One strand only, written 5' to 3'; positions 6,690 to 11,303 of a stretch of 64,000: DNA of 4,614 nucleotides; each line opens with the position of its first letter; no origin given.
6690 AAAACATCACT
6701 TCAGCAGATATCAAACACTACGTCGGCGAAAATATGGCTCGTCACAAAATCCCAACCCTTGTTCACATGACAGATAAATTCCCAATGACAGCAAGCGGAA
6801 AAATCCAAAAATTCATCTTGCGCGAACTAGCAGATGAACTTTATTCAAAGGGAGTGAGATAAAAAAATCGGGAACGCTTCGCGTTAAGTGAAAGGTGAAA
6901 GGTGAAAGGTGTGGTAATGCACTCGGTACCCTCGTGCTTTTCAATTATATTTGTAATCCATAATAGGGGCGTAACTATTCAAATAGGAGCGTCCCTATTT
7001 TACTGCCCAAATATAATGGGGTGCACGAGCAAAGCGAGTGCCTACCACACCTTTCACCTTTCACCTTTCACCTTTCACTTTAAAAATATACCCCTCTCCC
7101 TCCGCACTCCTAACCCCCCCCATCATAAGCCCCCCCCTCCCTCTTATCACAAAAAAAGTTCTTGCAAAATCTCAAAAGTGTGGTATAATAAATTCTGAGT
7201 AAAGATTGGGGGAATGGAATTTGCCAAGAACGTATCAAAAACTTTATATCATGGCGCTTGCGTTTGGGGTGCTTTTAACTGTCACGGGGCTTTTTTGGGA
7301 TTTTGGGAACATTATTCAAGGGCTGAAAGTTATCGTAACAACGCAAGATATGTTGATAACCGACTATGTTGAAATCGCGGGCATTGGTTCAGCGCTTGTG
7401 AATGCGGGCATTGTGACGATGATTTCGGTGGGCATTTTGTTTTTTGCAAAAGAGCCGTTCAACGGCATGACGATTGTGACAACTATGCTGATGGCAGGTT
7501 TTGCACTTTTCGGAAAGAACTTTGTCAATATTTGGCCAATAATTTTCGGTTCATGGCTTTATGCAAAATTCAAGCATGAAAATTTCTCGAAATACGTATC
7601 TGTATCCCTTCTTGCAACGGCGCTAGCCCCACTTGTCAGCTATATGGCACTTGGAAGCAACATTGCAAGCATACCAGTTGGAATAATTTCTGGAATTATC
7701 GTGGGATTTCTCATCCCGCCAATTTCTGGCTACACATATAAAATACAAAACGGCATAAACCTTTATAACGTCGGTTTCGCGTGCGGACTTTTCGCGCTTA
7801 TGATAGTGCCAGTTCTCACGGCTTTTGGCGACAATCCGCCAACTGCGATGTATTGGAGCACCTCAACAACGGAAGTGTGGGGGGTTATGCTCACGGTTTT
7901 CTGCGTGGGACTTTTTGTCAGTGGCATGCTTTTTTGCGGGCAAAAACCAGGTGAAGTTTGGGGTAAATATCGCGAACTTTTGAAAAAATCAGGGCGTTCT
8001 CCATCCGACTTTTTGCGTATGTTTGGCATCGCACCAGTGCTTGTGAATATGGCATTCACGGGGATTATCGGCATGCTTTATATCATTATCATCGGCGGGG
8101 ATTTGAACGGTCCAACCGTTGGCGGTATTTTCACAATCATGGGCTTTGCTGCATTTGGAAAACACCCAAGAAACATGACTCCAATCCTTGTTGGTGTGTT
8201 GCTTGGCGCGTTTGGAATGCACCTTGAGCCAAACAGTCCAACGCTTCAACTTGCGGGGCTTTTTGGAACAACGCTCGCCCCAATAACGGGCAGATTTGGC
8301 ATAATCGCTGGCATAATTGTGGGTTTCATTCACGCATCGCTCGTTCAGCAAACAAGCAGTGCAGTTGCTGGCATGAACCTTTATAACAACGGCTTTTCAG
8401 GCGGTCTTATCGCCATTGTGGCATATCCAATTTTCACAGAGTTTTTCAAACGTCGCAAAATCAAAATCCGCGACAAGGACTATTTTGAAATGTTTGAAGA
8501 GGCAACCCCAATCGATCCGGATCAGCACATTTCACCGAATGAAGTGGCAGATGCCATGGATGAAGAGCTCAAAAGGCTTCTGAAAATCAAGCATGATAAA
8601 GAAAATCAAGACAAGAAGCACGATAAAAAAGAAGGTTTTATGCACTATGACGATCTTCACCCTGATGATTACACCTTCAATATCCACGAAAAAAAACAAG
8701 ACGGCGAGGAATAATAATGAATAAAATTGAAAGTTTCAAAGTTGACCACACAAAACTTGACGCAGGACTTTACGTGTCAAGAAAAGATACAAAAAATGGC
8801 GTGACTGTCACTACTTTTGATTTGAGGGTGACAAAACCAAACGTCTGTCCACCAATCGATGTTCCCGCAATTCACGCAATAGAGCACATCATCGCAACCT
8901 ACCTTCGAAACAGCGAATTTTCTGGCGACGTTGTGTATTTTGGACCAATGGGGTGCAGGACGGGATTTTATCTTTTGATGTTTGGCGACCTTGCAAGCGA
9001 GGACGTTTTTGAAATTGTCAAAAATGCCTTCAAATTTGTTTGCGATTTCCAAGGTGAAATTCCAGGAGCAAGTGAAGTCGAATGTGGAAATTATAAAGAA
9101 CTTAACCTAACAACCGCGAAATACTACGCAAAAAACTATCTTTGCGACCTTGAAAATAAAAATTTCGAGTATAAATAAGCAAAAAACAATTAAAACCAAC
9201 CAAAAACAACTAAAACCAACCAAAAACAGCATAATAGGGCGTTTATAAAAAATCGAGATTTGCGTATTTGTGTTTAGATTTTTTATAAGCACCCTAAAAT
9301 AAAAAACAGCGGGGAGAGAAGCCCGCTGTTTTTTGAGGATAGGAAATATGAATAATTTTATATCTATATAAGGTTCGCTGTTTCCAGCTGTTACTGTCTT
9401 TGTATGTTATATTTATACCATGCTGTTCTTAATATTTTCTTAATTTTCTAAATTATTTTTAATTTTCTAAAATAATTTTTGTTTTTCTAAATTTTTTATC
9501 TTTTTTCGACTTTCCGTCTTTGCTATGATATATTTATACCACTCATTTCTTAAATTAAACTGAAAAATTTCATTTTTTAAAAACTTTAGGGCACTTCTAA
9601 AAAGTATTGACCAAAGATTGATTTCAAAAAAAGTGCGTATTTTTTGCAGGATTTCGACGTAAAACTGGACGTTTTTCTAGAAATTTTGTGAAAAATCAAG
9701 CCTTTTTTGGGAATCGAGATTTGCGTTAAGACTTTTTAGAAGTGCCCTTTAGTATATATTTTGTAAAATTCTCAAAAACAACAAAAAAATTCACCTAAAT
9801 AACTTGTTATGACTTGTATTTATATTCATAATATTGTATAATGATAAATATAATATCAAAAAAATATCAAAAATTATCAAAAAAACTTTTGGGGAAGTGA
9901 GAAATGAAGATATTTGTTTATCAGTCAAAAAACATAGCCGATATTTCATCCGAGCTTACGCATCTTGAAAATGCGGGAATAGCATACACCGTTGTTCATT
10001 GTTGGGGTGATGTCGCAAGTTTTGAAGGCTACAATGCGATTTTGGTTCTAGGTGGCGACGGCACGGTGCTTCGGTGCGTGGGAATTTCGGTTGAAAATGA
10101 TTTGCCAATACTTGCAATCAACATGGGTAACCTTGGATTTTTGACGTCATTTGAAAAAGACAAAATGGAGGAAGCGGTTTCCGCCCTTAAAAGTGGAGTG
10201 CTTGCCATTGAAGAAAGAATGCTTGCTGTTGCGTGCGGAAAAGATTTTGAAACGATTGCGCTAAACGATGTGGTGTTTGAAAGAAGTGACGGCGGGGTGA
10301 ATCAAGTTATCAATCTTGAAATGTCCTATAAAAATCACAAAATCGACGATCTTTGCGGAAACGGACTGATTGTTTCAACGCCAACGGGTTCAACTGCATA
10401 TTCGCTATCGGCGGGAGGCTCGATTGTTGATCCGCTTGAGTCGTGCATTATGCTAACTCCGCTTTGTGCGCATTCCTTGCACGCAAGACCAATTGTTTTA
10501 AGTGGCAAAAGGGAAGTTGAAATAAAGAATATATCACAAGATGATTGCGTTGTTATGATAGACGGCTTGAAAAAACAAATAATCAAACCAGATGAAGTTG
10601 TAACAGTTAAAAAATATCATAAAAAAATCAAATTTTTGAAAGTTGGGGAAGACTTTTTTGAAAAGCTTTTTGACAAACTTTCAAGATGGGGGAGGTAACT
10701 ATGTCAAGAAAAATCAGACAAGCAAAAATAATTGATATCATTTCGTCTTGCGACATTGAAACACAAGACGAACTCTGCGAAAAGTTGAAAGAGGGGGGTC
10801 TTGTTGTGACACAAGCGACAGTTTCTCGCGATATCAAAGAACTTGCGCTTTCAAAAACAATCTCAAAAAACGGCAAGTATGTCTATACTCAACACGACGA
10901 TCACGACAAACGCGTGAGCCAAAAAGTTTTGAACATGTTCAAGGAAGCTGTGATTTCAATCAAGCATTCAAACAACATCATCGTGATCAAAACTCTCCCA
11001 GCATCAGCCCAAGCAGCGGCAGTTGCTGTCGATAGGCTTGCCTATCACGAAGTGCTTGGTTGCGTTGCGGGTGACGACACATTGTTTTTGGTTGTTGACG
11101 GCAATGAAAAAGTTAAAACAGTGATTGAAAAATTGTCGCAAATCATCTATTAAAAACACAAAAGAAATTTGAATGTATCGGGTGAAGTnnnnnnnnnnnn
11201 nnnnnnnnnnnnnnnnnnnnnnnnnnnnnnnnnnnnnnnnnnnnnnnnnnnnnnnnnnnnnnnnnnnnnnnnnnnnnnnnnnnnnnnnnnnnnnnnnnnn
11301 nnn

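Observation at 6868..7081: Five-copy family of ~200-270 bp nested-hairpin intergenic elements that I cannot assign to a known class (reference copy)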

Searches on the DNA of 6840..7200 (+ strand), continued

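Call 75: search_with_rna_model(model_id=R1, sources=[L022, L023, L024, L025], max_evalue=1)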
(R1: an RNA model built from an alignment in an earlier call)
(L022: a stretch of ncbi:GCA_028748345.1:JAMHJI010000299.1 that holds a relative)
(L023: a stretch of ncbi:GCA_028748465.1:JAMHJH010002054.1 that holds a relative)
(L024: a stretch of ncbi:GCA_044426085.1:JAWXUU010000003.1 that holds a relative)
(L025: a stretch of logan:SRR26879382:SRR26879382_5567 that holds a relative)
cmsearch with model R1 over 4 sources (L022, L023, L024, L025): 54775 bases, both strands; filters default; matches with E-value up to 1: 5.
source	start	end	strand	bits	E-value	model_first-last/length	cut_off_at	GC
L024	9154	9311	+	139.3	1.5e-36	1-156/156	no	0.34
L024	9154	9311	-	96.5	1.2e-24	1-156/156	no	0.34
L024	22498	22659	-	41.5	2.3e-09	1-156/156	no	0.33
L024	22498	22659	+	30.4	2.7e-06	1-156/156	no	0.33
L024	15563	15630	+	12.8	0.22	48-112/156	no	0.25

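Call 82: search_with_rna_model(model_id=R1, sources=[L026, L027, L028, L019], max_evalue=1)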
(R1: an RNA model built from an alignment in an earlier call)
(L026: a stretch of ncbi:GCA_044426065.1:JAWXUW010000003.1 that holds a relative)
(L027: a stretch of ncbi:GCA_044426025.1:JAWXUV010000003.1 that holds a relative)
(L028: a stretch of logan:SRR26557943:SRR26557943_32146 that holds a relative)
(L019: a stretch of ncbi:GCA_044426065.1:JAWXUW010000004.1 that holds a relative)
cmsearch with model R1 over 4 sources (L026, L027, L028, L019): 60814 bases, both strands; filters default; matches with E-value up to 1: 15.
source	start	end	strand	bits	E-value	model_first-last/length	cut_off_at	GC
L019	11323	11479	+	165.9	6.9e-44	1-156/156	no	0.44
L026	16208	16362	+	165.2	1e-43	1-156/156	no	0.45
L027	8863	9019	+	138.3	3.2e-36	1-156/156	no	0.44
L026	16208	16362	-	103.2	1.8e-26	1-156/156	no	0.45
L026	6417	6574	-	100.4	1.1e-25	1-156/156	no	0.38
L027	1820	1977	-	100.4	1.1e-25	1-156/156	no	0.38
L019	11323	11479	-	96.3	1.5e-24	1-156/156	no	0.44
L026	10579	10732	+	81.4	2.1e-20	1-156/156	no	0.32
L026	10579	10732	-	75.3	9.9e-19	1-156/156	no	0.32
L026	6417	6574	+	72.2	7.4e-18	1-156/156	no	0.38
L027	1820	1977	+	72.2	7.4e-18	1-156/156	no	0.38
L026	2551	2702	+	63.7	1.7e-15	1-156/156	no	0.43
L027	8863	9019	-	59.7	2.2e-14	1-156/156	no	0.44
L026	2551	2702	-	29.1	7.1e-06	1-156/156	no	0.43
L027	5291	5370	+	18.4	0.0066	40-120/156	no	0.31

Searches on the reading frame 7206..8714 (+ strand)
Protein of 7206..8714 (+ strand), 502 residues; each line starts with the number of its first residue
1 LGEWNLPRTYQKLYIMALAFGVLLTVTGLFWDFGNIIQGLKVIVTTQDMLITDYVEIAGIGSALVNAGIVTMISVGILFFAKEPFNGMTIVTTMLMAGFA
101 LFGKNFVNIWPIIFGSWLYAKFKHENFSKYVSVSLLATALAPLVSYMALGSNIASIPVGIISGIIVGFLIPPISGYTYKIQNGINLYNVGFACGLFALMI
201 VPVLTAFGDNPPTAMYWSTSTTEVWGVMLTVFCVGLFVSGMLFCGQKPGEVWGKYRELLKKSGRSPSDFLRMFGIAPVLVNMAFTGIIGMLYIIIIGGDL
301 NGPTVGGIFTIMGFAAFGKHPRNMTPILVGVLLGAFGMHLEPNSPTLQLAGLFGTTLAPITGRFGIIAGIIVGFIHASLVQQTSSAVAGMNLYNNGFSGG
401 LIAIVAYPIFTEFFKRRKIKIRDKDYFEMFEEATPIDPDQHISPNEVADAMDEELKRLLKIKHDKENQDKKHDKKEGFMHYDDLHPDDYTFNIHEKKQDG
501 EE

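Call 21: search_protein_families(library=ncbifam, proteins=[window:7206-8714:+])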
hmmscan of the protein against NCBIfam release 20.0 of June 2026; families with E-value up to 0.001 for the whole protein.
window:7206-8714:+ (502 aa): 0 families

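Call 69: search_protein_families(library=pfam, proteins=[window:7206-8714:+], max_evalue=0.00001)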
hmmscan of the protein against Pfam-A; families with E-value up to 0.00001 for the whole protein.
window:7206-8714:+ (502 aa): 1 family
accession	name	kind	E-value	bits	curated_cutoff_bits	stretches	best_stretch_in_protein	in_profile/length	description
PF07613.16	DUF1576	-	3.8e-100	333.2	25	2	35-205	4-177/178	Protein of unknown function (DUF1576)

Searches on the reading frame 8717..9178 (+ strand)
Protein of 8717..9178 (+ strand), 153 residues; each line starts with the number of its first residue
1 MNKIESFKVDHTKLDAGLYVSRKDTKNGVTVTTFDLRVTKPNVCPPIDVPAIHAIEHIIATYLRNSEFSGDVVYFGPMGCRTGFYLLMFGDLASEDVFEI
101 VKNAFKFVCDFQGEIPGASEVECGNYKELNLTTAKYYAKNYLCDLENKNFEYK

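Call 67: search_protein_families(library=pfam, proteins=[window:8717-9178:+], max_evalue=0.00001)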
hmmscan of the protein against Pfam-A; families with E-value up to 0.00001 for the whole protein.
window:8717-9178:+ (153 aa): 1 family
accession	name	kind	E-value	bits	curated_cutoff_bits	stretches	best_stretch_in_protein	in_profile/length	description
PF02664.20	LuxS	-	8.9e-55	185.1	27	1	3-143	1-146/154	S-Ribosylhomocysteinase (LuxS)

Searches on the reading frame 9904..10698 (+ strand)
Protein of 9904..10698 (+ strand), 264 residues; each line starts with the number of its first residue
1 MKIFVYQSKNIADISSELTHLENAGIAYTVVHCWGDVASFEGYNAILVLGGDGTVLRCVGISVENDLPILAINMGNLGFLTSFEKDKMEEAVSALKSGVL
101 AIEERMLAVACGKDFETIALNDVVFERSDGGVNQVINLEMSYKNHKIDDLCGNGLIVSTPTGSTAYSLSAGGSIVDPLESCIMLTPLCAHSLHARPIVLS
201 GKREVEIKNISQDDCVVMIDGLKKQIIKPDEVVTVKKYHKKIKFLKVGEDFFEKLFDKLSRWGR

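Call 67: search_protein_families(library=pfam, proteins=[window:9904-10698:+], max_evalue=0.00001)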
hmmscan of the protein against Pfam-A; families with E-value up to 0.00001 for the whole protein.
window:9904-10698:+ (264 aa): 2 families
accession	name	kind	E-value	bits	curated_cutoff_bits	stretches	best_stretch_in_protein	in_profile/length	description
PF20143.4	NAD_kinase_C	-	1.9e-29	102.4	23.7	1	121-246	2-125/126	ATP-NAD kinase C-terminal domain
PF01513.26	NAD_kinase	-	5.9e-14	52.9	25.5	1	42-95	72-125/130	ATP-NAD kinase N-terminal domain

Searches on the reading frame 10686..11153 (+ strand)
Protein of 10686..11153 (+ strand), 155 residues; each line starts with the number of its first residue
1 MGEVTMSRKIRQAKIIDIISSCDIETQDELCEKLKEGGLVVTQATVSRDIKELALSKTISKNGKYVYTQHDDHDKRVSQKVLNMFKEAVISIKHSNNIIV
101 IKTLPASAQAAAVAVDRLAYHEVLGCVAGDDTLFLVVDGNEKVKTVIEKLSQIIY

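Call 67: search_protein_families(library=pfam, proteins=[window:10686-11153:+], max_evalue=0.00001)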
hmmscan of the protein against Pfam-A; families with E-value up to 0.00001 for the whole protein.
window:10686-11153:+ (155 aa): 2 families
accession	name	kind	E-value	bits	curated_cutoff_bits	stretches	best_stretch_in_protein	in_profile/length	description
PF02863.23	Arg_repressor_C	-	5.6e-24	84.2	25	1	85-151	1-67/68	Arginine repressor, C-terminal domain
PF01316.27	Arg_repressor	-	3.2e-21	75.3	27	1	6-70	1-65/70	Arginine repressor, DNA binding domain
